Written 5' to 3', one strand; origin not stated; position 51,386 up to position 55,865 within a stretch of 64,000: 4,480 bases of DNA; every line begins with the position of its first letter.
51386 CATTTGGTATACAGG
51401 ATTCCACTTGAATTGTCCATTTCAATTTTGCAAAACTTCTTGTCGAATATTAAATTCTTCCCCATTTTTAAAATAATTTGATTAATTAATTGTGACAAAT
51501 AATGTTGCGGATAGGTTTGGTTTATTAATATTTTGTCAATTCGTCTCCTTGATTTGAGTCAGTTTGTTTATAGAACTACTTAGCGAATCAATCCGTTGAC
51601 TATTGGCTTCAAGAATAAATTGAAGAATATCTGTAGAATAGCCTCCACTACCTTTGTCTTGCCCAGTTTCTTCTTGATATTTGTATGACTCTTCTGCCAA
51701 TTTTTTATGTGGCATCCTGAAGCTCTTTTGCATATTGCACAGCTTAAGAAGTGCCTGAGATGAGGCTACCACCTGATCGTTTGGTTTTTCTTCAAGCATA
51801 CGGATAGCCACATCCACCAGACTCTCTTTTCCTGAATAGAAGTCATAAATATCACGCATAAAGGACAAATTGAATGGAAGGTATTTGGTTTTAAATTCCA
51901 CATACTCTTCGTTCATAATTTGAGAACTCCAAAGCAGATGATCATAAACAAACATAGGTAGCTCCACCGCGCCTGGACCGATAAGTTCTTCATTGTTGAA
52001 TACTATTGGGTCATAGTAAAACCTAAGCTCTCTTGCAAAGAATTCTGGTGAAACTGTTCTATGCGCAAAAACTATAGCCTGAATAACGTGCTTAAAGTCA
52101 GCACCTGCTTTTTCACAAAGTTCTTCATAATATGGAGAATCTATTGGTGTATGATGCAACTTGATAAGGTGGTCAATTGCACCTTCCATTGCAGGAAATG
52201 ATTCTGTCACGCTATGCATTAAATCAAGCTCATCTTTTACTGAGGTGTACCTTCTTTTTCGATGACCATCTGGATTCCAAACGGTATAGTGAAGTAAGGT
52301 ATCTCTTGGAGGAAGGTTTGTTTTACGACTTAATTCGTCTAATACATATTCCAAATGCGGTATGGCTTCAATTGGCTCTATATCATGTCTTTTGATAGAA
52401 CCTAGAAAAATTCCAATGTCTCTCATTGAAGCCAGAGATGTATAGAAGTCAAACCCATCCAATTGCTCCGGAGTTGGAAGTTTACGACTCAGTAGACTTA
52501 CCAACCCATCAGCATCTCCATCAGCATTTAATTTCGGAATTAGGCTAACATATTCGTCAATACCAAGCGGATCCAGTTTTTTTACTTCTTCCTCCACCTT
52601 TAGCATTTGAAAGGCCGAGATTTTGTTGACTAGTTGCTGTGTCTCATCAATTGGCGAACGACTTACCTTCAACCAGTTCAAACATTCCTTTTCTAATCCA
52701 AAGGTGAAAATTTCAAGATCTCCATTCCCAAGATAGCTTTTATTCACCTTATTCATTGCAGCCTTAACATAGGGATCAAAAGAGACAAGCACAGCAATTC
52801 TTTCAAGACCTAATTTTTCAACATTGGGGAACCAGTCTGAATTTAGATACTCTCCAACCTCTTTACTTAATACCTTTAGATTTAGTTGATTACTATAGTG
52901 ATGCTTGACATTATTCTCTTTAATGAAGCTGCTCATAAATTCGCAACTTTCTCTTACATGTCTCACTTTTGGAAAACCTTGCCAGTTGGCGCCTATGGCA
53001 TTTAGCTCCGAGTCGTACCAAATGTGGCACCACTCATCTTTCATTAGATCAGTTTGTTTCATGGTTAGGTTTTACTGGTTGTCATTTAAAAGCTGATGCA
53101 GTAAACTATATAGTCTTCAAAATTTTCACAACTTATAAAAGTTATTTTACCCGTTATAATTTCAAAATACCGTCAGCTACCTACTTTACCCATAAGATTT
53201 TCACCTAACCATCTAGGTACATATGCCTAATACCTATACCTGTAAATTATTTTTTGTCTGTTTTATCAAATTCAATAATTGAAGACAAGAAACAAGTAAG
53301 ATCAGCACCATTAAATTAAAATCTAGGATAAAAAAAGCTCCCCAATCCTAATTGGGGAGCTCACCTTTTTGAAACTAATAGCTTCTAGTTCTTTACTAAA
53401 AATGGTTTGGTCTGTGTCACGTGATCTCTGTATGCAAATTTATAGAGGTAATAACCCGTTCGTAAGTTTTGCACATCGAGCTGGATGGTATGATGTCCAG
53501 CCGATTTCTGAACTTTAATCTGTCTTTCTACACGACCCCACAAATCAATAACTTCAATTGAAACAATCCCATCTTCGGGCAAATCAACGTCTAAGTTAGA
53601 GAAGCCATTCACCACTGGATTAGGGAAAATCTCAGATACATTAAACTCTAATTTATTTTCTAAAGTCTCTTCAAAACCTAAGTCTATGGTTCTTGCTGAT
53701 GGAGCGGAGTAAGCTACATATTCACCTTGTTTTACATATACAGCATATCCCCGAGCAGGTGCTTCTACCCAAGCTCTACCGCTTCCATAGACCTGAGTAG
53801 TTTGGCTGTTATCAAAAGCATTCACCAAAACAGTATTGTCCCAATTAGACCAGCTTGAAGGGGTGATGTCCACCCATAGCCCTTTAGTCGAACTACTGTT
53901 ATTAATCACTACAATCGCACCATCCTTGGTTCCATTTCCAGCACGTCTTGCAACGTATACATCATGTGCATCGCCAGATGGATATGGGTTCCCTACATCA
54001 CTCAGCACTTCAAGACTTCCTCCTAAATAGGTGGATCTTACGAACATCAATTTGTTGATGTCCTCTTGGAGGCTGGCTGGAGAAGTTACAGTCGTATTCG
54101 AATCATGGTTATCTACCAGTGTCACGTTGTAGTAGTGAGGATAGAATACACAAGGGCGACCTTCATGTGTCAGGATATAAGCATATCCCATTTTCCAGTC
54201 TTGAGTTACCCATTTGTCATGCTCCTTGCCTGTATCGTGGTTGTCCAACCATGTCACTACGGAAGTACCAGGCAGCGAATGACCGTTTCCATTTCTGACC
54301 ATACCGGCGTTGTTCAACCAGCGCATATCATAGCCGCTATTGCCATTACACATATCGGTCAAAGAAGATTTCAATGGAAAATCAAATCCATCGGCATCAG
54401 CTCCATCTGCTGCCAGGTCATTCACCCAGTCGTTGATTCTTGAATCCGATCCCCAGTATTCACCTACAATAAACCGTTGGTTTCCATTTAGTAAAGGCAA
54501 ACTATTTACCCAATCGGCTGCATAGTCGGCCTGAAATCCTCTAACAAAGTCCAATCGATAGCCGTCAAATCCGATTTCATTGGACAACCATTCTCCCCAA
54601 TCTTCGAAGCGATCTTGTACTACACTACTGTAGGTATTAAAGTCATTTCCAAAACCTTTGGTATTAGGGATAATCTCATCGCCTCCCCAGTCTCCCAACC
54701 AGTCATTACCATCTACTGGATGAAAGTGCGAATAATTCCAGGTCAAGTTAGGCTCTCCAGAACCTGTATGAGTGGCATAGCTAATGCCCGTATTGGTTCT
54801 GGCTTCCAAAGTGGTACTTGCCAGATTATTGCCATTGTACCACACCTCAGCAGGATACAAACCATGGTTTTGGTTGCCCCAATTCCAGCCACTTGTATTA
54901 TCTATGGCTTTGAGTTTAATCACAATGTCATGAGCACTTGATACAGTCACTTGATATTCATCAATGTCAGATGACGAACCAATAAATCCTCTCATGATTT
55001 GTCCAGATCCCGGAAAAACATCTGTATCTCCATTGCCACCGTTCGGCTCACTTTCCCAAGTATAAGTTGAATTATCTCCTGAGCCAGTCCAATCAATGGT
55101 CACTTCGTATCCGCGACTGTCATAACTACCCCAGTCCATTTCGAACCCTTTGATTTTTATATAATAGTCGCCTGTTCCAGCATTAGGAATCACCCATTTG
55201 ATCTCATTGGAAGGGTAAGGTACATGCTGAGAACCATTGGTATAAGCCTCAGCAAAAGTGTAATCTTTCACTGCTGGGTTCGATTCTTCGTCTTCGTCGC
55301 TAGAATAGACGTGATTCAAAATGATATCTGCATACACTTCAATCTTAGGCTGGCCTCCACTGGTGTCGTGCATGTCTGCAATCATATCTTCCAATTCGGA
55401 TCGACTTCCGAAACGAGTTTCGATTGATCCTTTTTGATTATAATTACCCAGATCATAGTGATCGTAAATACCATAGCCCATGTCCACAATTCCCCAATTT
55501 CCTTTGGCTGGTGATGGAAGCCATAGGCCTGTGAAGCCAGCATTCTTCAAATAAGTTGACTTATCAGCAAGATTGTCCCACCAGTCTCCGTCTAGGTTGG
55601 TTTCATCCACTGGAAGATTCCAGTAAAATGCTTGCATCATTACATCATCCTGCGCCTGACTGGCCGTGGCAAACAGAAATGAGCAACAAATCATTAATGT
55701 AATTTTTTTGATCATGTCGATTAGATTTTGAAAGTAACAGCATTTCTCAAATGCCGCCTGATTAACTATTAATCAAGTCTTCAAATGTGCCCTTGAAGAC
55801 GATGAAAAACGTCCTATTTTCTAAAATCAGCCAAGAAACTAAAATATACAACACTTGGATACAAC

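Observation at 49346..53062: PrnB-like haem enzyme in a non-pyrrolnitrin context: candidate undescribed tryptophan-rearranging three-gene unit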

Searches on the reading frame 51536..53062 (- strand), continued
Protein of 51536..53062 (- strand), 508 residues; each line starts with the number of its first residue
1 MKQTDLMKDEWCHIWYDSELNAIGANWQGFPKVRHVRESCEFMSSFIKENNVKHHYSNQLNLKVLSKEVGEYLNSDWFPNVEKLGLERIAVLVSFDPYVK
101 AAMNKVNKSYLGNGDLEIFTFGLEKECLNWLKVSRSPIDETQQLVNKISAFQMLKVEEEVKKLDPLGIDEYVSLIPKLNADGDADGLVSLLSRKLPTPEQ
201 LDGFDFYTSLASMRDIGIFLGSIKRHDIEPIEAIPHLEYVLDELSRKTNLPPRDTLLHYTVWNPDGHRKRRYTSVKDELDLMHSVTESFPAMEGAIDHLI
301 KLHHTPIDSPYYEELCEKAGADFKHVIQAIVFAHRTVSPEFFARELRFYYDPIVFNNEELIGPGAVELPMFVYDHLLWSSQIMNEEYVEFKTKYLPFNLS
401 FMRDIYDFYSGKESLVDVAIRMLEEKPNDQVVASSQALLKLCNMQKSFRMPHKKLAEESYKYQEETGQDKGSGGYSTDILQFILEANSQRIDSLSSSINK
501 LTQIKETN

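Call 86: search_protein_families(library=padloc, proteins=[window:51536-53062:-], max_evalue=0.01)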
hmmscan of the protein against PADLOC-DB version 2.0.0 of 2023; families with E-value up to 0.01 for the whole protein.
window:51536-53062:- (508 aa): 0 families

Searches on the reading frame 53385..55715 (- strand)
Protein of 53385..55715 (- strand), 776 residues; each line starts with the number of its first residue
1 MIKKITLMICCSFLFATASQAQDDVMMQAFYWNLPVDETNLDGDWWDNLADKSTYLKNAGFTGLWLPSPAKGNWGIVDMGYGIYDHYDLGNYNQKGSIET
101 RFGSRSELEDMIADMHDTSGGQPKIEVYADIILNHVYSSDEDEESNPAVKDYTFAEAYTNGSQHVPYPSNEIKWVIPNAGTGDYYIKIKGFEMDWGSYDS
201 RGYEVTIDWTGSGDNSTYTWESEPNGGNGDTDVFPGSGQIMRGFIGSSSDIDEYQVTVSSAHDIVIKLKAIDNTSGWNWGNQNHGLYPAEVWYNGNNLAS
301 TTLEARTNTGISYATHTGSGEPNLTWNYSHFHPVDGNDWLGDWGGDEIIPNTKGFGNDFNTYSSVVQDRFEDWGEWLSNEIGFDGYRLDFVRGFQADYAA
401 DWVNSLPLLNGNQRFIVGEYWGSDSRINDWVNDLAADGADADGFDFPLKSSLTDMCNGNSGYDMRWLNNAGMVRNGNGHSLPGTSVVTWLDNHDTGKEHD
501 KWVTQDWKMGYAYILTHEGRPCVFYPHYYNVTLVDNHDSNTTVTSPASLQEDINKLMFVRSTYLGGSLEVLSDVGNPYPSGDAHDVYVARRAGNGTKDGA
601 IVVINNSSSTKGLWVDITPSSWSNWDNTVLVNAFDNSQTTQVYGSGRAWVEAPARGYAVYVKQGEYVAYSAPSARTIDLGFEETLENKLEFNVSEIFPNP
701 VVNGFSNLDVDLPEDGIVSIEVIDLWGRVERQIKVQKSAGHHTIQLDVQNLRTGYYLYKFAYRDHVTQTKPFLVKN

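Call 82: search_protein_families(library=pfam, proteins=[window:53385-55715:-], max_evalue=0.00001)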
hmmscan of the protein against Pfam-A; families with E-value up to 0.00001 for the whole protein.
window:53385-55715:- (776 aa): 1 family
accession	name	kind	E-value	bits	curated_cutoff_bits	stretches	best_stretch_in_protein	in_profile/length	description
PF18962.6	Por_Secre_tail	-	1.8e-08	34.9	27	1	696-768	1-70/75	Secretion system C-terminal sorting domain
